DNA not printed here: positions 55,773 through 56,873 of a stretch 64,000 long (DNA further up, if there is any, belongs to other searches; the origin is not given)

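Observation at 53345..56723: Unexplained four-gene extension: DHQS-like cyclase, SDR and twin aldolase-like paralogues fused onto the dideoxyhexose pathway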

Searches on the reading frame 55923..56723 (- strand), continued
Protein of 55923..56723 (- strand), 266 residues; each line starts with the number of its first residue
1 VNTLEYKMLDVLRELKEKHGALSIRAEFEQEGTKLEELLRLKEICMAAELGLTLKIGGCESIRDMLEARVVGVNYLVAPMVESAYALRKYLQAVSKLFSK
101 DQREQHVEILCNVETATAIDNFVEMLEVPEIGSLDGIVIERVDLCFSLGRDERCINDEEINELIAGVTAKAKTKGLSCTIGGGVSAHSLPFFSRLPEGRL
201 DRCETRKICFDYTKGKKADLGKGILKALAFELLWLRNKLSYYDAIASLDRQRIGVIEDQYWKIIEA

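Call 45: search_protein_families(library=pfam, proteins=[L016:11957-12757:+, L046:10809-11657:+, L060:10846-11703:+, L050:11047-11709:+, L065:10791-11480:+, L013:12501-13733:+, L050:11840-13117:+, L065:11483-12790:+, L013:11477-12424:+, L046:12889-14094:+], max_evalue=0.01)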
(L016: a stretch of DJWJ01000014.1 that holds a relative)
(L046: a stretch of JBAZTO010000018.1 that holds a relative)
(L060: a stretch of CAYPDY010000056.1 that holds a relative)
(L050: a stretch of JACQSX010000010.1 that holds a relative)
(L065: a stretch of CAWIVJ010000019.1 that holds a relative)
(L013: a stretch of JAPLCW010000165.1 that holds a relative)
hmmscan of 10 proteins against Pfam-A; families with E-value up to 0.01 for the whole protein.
L016:11957-12757:+ (266 aa): 5 families
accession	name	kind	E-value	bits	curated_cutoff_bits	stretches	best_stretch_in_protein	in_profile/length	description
PF13344.12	Hydrolase_6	-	7.5e-23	80.9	27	1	20-118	1-100/101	Haloacid dehalogenase-like hydrolase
PF00702.32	Hydrolase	-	1.8e-15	58.3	26.4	1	17-235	1-191/191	haloacid dehalogenase-like hydrolase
PF13242.12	Hydrolase_like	-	2.8e-12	46.8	22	1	195-246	2-53/75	HAD-hyrolase-like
PF13419.12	HAD_2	-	3.3e-05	24.5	23.8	1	194-240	132-177/178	Haloacid dehalogenase-like hydrolase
PF09419.16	PGP_phosphatase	-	0.00066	19.7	20.4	1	213-241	135-163/168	Mitochondrial PGP phosphatase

L046:10809-11657:+ (282 aa): 3 families
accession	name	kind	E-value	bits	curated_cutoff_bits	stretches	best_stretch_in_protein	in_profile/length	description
PF13344.12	Hydrolase_6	-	8.3e-25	87.2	27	1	17-117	2-100/101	Haloacid dehalogenase-like hydrolase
PF00702.32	Hydrolase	-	2.3e-12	48.1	26.4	1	13-233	1-191/191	haloacid dehalogenase-like hydrolase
PF13242.12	Hydrolase_like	-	1.3e-08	35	22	1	193-264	2-74/75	HAD-hyrolase-like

L060:10846-11703:+ (285 aa): 4 families
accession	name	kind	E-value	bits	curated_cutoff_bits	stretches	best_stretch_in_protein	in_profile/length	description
PF13344.12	Hydrolase_6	-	2.8e-26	91.9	27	1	32-128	2-99/101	Haloacid dehalogenase-like hydrolase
PF00702.32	Hydrolase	-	2.4e-14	54.6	26.4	1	28-245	1-191/191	haloacid dehalogenase-like hydrolase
PF13242.12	Hydrolase_like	-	7.6e-12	45.4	22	1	205-252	2-49/75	HAD-hyrolase-like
PF13419.12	HAD_2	-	0.0018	18.9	23.8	1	206-251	134-178/178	Haloacid dehalogenase-like hydrolase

L050:11047-11709:+ (220 aa): 7 families
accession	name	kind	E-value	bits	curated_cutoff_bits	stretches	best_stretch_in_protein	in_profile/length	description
PF13419.12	HAD_2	-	2.9e-21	76.8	23.8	1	8-185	2-177/178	Haloacid dehalogenase-like hydrolase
PF00702.32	Hydrolase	-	3.6e-20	73.6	26.4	1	5-180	2-191/191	haloacid dehalogenase-like hydrolase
PF12710.13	HAD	-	6.5e-09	36.9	27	1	7-176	1-188/189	haloacid dehalogenase-like hydrolase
PF13242.12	Hydrolase_like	-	1.1e-06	28.9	22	1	147-197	8-59/75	HAD-hyrolase-like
PF13344.12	Hydrolase_6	-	5.9e-06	26.7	27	1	82-139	10-64/101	Haloacid dehalogenase-like hydrolase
PF08282.18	Hydrolase_3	-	0.00088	19.5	20.9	0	140-184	183-227/255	haloacid dehalogenase-like hydrolase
PF05116.19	S6PP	-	0.0015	18.6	20.3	0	139-175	160-196/247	Sucrose-6F-phosphate phosphohydrolase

L065:10791-11480:+ (229 aa): 6 families
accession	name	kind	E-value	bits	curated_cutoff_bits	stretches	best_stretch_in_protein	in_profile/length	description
PF13419.12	HAD_2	-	7.9e-29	101.5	23.8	1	19-199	1-178/178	Haloacid dehalogenase-like hydrolase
PF00702.32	Hydrolase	-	2.1e-17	64.6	26.4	1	19-192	4-190/191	haloacid dehalogenase-like hydrolase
PF08282.18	Hydrolase_3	-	2e-06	28.2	20.9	0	153-188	183-218/255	haloacid dehalogenase-like hydrolase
PF13242.12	Hydrolase_like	-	2.5e-06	27.8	22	1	159-208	7-57/75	HAD-hyrolase-like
PF12710.13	HAD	-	5e-05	24.3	27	1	20-189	2-188/189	haloacid dehalogenase-like hydrolase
PF13344.12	Hydrolase_6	-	0.0034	17.8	27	0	99-138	13-52/101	Haloacid dehalogenase-like hydrolase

L013:12501-13733:+ (410 aa): 1 family
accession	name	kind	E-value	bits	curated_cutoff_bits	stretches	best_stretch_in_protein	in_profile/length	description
PF05050.19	Methyltransf_21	-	8.2e-12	46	22.7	1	225-373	1-164/173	Methyltransferase FkbM domain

L050:11840-13117:+ (425 aa): 1 family
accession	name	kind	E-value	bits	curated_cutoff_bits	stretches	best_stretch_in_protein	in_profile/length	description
PF05050.19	Methyltransf_21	-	4.1e-14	53.5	22.7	1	228-362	1-150/173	Methyltransferase FkbM domain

L065:11483-12790:+ (435 aa): 1 family
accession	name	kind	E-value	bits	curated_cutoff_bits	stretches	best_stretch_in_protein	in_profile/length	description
PF04230.19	PS_pyruv_trans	-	2.1e-19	71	25.3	1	34-297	1-278/280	Polysaccharide pyruvyl transferase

L013:11477-12424:+ (315 aa): 6 families
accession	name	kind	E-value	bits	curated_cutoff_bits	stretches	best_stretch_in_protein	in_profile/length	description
PF13344.12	Hydrolase_6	-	7e-27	93.9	27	1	60-158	2-100/101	Haloacid dehalogenase-like hydrolase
PF00702.32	Hydrolase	-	1.6e-14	55.2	26.4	2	150-274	72-191/191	haloacid dehalogenase-like hydrolase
PF13242.12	Hydrolase_like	-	7.6e-14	51.8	22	1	234-285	2-53/75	HAD-hyrolase-like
PF09419.16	PGP_phosphatase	-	2.2e-05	24.5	20.4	1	252-283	135-166/168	Mitochondrial PGP phosphatase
PF13419.12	HAD_2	-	0.0002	22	23.8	1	231-280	130-178/178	Haloacid dehalogenase-like hydrolase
PF12710.13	HAD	-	0.001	20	27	0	47-110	51-123/189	haloacid dehalogenase-like hydrolase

L046:12889-14094:+ (401 aa): 7 families
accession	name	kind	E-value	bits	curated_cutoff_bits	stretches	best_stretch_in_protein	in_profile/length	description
PF13489.12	Methyltransf_23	-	1.3e-24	87.3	27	1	88-244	4-163/164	Methyltransferase domain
PF08241.18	Methyltransf_11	-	4.3e-11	43.7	21.2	1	109-199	1-95/95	Methyltransferase domain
PF13649.12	Methyltransf_25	-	1.8e-10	41.8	27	1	108-195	1-97/97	Methyltransferase domain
PF08242.18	Methyltransf_12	-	1.9e-09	38.6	30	1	109-197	1-98/98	Methyltransferase domain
PF08484.17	Methyltransf_14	-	3.3e-06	27.4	23.5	1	293-385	49-144/160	C-methyltransferase C-terminal domain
PF13847.12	Methyltransf_31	-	7.6e-06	26.1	27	1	103-203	2-113/145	Methyltransferase domain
PF07021.18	MetW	-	0.002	18.2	21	1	105-190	14-101/193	Methionine biosynthesis protein MetW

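Call 58: find_homologous_proteins(query=L033:5749-6543:+, max_evalue=1e-20)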
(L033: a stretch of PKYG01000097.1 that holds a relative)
Query L033:5749-6543:+ (265 aa): 3564 proteins with E <= 1e-20 among 6117 candidates; the best 120 are listed.
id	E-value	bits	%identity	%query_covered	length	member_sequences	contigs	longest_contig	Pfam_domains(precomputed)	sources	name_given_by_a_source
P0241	2.9e-165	566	98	100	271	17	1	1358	PF03328.21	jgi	jgi:4-hydroxy-2-oxoheptanedioate aldolase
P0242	9.6e-153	525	91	100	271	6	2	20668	PF03328.21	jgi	jgi:4-hydroxy-2-oxoheptanedioate aldolase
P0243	4.0e-138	477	82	100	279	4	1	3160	PF03328.21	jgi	jgi:4-hydroxy-2-oxoheptanedioate aldolase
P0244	1.7e-137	475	82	100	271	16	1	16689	PF03328.21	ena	-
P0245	4.3e-132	457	78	100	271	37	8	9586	PF03328.21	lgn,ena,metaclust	metaclust:\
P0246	6.3e-132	457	79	100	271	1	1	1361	PF03328.21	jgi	-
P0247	9.9e-131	453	78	100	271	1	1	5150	PF03328.21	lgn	-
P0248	1.3e-130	452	78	100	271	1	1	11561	PF03328.21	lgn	-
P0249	2.4e-129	448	77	100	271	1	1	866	PF03328.21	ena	-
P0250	9.1e-129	446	76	100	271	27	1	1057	PF03328.21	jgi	-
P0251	1.7e-128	446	77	100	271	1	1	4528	PF03328.21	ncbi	-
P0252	2.5e-128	445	75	100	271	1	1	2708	PF03328.21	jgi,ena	-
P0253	2.6e-126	438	76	100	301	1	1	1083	PF03328.21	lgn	-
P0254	1.4e-125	436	74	100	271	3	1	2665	PF03328.21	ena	-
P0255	2.2e-125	435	76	100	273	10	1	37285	PF03328.21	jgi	jgi:4-hydroxy-2-oxoheptanedioate aldolase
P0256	2.7e-125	435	77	100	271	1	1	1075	PF03328.21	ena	-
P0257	4.5e-125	434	75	100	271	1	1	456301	PF03328.21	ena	-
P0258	8.5e-125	433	75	100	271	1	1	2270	PF03328.21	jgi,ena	-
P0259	1.3e-124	433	74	100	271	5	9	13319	PF03328.21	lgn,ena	-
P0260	1.5e-124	433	73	100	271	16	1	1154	PF03328.21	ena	-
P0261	2.1e-124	432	74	100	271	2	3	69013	PF03328.21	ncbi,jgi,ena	jgi:hypothetical protein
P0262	2.5e-124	432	74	100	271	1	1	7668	PF03328.21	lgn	-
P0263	2.9e-124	432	76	100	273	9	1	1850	PF03328.21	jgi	jgi:4-hydroxy-2-oxoheptanedioate aldolase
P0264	3.4e-124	431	73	100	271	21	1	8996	PF03328.21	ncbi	-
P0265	3.6e-124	431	73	99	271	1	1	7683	PF03328.21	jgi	jgi:4-hydroxy-2-oxoheptanedioate aldolase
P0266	4.2e-124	431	74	100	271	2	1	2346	PF03328.21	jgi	jgi:4-hydroxy-2-oxoheptanedioate aldolase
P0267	4.4e-124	431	73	100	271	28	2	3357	PF03328.21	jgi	-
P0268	6.2e-124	431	74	100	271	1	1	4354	PF03328.21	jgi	-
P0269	8.2e-124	430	74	100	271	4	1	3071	PF03328.21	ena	-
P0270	8.4e-124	430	73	100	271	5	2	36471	PF03328.21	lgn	-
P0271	1.1e-123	430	76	100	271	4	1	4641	PF03328.21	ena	-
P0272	1.3e-123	430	72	100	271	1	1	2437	PF03328.21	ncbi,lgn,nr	ncbi:MAG TPA: aldolase/citrate lyase family protein [Thermodesulfovibrionales bacterium]|nr:aldolase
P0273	1.3e-123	430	73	100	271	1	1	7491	PF03328.21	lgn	-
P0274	2.2e-123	429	73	100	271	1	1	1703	PF03328.21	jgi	jgi:4-hydroxy-2-oxoheptanedioate aldolase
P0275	3.1e-123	428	75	100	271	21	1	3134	PF03328.21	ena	-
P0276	4.3e-123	428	75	100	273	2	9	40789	PF03328.21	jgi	jgi:4-hydroxy-2-oxoheptanedioate aldolase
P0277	4.3e-123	428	74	99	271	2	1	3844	PF03328.21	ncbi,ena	-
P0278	4.6e-123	428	75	99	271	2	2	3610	PF03328.21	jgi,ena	-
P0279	6.3e-123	427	73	100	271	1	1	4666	PF03328.21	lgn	-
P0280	8.0e-123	427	73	100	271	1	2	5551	PF03328.21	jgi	jgi:4-hydroxy-2-oxoheptanedioate aldolase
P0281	8.4e-123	427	73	100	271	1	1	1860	PF03328.21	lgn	-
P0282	1.1e-122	427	74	99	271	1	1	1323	PF03328.21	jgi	-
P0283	1.3e-122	426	74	99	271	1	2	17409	PF03328.21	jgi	jgi:4-hydroxy-2-oxoheptanedioate aldolase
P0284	1.3e-122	426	74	100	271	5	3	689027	PF03328.21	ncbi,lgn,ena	-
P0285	1.9e-122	426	73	100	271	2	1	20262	PF03328.21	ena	-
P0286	2.5e-122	425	74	99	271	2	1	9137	PF03328.21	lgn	-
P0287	2.7e-122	425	73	100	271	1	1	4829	PF03328.21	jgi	jgi:4-hydroxy-2-oxoheptanedioate aldolase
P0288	2.9e-122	425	75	100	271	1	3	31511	PF03328.21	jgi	-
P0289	3.3e-122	425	73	100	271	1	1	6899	PF03328.21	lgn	-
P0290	5.1e-122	424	73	100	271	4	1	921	PF03328.21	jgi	jgi:4-hydroxy-2-oxoheptanedioate aldolase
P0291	5.9e-122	424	73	100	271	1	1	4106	PF03328.21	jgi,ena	-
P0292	6.0e-122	424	73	99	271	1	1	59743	PF03328.21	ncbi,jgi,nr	ncbi:MAG: citrate lyase beta subunit [Actinobacteria bacterium]|nr:MAG: citrate lyase beta subunit [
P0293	7.2e-122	424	72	100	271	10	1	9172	PF03328.21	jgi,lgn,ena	-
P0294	7.8e-122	424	73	100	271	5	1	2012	PF03328.21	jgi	jgi:hypothetical protein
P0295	8.6e-122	424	72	99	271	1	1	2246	PF03328.21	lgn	-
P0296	9.5e-122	423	74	97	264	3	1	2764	PF03328.21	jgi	-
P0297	1.1e-121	423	71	100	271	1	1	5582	PF03328.21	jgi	jgi:4-hydroxy-2-oxoheptanedioate aldolase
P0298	1.4e-121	423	74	100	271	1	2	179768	PF03328.21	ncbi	-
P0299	1.7e-121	423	74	100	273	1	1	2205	PF03328.21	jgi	-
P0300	1.7e-121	423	73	99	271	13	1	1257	PF03328.21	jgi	jgi:hypothetical protein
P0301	2.2e-121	422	72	100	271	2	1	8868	PF03328.21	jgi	jgi:4-hydroxy-2-oxoheptanedioate aldolase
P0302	2.3e-121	422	72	100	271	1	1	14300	PF03328.21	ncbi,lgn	-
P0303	4.6e-121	421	73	100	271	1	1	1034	PF03328.21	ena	-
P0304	6.7e-121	421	72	100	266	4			PF03328.21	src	-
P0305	7.7e-121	420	72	100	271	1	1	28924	PF03328.21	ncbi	-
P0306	8.1e-121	420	73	100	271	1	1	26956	PF03328.21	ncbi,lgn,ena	-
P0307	9.6e-121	420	70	100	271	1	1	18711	PF03328.21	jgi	jgi:4-hydroxy-2-oxoheptanedioate aldolase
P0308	1.0e-120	420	72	100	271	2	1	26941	PF03328.21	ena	-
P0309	1.0e-120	420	72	100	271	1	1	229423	PF03328.21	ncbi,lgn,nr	ncbi:citrate lyase beta subunit [Candidatus Saganbacteria bacterium]|nr:citrate lyase beta subunit [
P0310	1.4e-120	420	72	100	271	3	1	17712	PF03328.21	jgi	jgi:4-hydroxy-2-oxoheptanedioate aldolase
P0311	1.6e-120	419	73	100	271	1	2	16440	PF03328.21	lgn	-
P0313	1.7e-120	419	73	99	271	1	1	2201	PF03328.21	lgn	-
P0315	2.0e-120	419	74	97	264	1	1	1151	PF03328.21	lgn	-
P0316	2.2e-120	419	72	100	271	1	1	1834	PF03328.21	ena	-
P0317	2.6e-120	419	70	100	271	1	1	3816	PF03328.21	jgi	jgi:hypothetical protein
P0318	2.8e-120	419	74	100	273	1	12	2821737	PF03328.21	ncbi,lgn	ncbi:MAG: aldolase/citrate lyase family protein [Coriobacteriia bacterium]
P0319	3.0e-120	419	69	100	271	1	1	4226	PF03328.21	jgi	jgi:4-hydroxy-2-oxoheptanedioate aldolase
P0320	3.2e-120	418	72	100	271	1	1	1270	PF03328.21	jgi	jgi:4-hydroxy-2-oxoheptanedioate aldolase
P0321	3.6e-120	418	71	100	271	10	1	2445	PF03328.21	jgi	jgi:hypothetical protein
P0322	3.6e-120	418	71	100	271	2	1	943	PF03328.21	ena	-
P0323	3.8e-120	418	74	97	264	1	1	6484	PF03328.21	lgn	-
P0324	3.9e-120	418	73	99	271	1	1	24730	PF03328.21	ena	-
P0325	5.0e-120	418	72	100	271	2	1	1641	PF03328.21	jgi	jgi:hypothetical protein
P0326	5.2e-120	418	70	100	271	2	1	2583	PF03328.21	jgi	jgi:4-hydroxy-2-oxoheptanedioate aldolase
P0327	5.5e-120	418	73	100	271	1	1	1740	PF03328.21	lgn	-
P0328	5.6e-120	418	71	100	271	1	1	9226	PF03328.21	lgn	-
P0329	5.8e-120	418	71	99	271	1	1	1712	PF03328.21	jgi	jgi:4-hydroxy-2-oxoheptanedioate aldolase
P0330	1.0e-119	417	71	100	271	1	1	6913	PF03328.21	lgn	-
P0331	1.1e-119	417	70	100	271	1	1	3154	PF03328.21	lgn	-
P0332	1.2e-119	417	70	100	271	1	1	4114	PF03328.21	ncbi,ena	-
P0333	1.5e-119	416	71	100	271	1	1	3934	PF03328.21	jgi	jgi:4-hydroxy-2-oxoheptanedioate aldolase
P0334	1.7e-119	416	71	100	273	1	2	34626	PF03328.21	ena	-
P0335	1.9e-119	416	70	99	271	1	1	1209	PF03328.21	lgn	-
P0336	2.1e-119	416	70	100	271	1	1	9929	PF03328.21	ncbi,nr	ncbi:MAG: aldolase/citrate lyase family protein [Candidatus Margulisbacteria bacterium]|nr:aldolase/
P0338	2.6e-119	415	70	100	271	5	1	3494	PF03328.21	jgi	jgi:4-hydroxy-2-oxoheptanedioate aldolase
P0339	2.6e-119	415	70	100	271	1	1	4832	PF03328.21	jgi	jgi:4-hydroxy-2-oxoheptanedioate aldolase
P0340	2.9e-119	415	72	99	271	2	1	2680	PF03328.21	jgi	jgi:4-hydroxy-2-oxoheptanedioate aldolase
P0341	2.9e-119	415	72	100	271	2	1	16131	PF03328.21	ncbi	-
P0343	3.2e-119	415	70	100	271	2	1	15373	PF03328.21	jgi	jgi:hypothetical protein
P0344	3.2e-119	415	71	100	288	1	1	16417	PF03328.21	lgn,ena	-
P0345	4.9e-119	415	71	100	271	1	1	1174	PF03328.21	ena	-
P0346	5.0e-119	415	69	100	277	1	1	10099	PF03328.21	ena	-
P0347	5.9e-119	414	72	99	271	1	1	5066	PF03328.21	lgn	-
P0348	6.1e-119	414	71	100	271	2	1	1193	PF03328.21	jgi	-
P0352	8.4e-119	414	69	100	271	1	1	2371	PF03328.21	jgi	jgi:4-hydroxy-2-oxoheptanedioate aldolase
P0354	9.5e-119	414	71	100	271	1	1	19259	PF03328.21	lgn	-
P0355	1.0e-118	414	72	100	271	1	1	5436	PF03328.21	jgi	jgi:4-hydroxy-2-oxoheptanedioate aldolase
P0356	1.2e-118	413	70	100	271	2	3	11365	PF03328.21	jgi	-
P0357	1.2e-118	413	72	100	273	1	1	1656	PF03328.21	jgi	jgi:4-hydroxy-2-oxoheptanedioate aldolase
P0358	1.3e-118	413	71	100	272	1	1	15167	PF03328.21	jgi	jgi:hypothetical protein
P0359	1.5e-118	413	70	100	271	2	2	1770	PF03328.21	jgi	jgi:4-hydroxy-2-oxoheptanedioate aldolase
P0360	1.6e-118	413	72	100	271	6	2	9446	PF03328.21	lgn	-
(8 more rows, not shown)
